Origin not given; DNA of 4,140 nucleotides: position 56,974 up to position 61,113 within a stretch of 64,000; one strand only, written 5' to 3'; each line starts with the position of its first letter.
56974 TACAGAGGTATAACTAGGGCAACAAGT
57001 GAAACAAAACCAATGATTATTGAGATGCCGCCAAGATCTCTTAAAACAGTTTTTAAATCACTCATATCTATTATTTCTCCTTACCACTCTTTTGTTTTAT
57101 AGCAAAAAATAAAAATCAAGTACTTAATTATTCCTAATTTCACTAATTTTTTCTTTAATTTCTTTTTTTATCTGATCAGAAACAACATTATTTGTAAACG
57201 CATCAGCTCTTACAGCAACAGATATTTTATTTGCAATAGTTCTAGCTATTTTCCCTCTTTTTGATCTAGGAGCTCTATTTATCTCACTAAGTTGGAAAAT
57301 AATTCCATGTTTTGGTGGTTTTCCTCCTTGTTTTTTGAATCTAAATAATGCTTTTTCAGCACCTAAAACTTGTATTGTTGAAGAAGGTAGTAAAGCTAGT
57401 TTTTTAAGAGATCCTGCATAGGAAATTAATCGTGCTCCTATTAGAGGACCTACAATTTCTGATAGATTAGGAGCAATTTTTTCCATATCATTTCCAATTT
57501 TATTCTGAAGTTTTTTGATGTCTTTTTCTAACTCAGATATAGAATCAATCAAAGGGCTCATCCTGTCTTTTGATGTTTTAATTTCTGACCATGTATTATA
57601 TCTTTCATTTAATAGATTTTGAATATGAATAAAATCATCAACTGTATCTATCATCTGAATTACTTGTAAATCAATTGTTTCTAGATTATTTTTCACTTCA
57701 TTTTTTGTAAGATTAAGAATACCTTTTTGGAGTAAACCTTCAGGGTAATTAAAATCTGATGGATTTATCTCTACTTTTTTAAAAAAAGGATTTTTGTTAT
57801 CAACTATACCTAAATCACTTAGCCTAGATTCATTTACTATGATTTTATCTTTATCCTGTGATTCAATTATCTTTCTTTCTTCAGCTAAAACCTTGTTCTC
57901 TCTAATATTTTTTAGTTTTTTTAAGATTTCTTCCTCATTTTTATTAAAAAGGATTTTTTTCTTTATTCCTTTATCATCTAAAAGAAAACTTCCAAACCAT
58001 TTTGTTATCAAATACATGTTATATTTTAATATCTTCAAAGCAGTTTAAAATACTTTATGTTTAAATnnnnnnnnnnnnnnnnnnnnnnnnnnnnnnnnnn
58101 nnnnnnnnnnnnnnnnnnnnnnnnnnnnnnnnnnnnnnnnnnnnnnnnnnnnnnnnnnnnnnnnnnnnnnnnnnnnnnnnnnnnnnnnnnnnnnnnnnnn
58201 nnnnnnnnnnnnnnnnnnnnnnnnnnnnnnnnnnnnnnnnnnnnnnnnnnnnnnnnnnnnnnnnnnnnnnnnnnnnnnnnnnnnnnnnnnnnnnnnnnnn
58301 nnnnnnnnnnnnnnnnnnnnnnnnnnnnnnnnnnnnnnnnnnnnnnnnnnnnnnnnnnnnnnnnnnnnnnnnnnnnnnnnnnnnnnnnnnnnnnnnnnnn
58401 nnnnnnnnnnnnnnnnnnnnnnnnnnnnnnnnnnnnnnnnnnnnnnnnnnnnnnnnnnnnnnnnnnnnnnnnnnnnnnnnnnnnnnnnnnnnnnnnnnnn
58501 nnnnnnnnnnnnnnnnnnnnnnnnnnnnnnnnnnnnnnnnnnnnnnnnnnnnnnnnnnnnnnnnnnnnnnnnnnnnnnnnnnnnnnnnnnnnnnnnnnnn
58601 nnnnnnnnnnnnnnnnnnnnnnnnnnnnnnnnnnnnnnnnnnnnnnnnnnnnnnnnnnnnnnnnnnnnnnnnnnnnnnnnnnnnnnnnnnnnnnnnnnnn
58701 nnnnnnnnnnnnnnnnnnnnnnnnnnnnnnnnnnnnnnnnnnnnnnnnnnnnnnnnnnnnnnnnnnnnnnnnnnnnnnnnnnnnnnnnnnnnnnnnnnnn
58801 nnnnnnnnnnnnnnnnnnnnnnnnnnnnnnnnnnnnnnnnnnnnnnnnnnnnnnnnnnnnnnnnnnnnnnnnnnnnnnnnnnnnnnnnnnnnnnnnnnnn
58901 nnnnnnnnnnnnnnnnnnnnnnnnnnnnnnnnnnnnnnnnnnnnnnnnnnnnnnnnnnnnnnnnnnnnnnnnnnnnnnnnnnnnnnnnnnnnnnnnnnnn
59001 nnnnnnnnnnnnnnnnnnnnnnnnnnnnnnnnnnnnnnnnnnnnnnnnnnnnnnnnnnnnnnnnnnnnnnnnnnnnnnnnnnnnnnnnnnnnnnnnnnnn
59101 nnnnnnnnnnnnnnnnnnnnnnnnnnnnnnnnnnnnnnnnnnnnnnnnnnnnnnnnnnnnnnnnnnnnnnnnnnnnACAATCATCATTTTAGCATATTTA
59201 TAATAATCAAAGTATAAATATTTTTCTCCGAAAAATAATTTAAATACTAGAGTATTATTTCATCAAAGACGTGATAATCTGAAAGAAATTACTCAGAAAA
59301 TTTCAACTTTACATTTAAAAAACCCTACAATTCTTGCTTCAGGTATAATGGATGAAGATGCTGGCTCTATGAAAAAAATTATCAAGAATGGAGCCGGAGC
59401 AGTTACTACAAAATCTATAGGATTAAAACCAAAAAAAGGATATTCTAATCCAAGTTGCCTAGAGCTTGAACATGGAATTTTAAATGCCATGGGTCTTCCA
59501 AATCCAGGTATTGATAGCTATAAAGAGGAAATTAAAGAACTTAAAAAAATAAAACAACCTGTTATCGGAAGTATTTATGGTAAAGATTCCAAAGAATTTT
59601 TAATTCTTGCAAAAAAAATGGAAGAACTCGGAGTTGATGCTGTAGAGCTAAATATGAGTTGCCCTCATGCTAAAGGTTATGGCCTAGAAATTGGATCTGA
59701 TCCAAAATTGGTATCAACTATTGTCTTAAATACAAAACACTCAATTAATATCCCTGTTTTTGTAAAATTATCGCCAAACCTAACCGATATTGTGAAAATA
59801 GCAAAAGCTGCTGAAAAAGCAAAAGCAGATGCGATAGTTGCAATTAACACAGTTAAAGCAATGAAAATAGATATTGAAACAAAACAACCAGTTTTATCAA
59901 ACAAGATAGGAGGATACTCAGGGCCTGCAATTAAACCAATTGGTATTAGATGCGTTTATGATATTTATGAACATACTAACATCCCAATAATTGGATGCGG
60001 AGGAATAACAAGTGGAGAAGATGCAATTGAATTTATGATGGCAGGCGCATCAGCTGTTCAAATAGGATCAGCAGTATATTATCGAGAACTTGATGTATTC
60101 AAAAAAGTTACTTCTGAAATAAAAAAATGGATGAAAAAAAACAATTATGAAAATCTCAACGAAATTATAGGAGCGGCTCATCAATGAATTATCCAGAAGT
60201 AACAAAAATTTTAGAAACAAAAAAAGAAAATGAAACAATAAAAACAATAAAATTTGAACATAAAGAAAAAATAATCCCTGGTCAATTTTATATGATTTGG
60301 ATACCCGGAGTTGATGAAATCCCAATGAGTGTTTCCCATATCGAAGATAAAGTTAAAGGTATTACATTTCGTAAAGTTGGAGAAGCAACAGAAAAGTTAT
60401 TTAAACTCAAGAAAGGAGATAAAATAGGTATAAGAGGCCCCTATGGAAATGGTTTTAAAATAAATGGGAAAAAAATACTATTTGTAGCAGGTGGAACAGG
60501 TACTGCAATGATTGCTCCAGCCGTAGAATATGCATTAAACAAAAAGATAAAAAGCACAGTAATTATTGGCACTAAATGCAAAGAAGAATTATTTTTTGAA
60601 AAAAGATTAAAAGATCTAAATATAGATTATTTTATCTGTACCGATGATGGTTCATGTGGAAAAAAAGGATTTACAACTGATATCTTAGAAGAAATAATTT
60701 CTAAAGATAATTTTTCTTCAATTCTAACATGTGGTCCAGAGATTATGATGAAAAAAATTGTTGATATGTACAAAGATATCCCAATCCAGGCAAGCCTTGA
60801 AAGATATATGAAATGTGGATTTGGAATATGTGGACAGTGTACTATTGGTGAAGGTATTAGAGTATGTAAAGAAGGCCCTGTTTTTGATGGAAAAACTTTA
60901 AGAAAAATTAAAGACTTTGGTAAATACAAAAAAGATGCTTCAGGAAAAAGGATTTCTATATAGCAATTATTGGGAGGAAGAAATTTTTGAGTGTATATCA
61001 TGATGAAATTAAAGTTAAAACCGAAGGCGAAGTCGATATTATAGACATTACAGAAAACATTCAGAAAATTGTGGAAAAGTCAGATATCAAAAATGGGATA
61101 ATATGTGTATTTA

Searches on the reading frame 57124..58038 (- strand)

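Call 91: search_protein_families(library=pfam, proteins=[window:57124-58038:-], max_evalue=0.000001)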
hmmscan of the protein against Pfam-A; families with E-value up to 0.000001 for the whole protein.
window:57124-58038:- (304 aa): 1 family
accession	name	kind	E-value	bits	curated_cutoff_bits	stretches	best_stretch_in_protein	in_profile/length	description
PF01798.23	Nop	-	8.6e-45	153.4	25.4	1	157-299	83-227/228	snoRNA binding domain, fibrillarin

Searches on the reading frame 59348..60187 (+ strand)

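Call 91: search_protein_families(library=pfam, proteins=[window:59348-60187:+], max_evalue=0.000001)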
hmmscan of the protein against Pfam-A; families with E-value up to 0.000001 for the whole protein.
window:59348-60187:+ (279 aa): 2 families
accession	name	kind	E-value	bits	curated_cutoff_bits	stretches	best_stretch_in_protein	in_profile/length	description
PF01180.27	DHO_dh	-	9.2e-76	255.2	27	1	3-262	23-291/291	Dihydroorotate dehydrogenase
PF01207.24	Dus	-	5.7e-13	49.1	20.4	1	69-246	51-220/311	Dihydrouridine synthase (Dus)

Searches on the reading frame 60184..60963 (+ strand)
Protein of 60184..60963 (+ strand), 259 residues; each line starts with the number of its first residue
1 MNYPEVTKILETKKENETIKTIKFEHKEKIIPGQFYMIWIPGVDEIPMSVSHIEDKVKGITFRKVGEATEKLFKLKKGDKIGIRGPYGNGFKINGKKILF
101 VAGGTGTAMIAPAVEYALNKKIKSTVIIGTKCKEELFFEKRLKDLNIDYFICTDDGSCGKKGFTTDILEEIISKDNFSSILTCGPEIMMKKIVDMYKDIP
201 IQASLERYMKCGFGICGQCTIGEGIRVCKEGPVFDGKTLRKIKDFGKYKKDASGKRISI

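Call 91: search_protein_families(library=pfam, proteins=[window:60184-60963:+], max_evalue=0.000001)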
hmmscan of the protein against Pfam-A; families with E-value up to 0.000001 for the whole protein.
window:60184-60963:+ (259 aa): 2 families
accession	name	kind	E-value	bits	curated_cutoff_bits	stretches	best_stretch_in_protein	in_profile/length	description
PF10418.14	DHODB_Fe-S_bind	-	8.5e-12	45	23.9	1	206-239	1-40/41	Iron-sulfur cluster binding domain of dihydroorotate dehydrogenase B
PF00175.26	NAD_binding_1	-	3.2e-07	31.4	22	1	100-192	1-107/109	Oxidoreductase NAD-binding domain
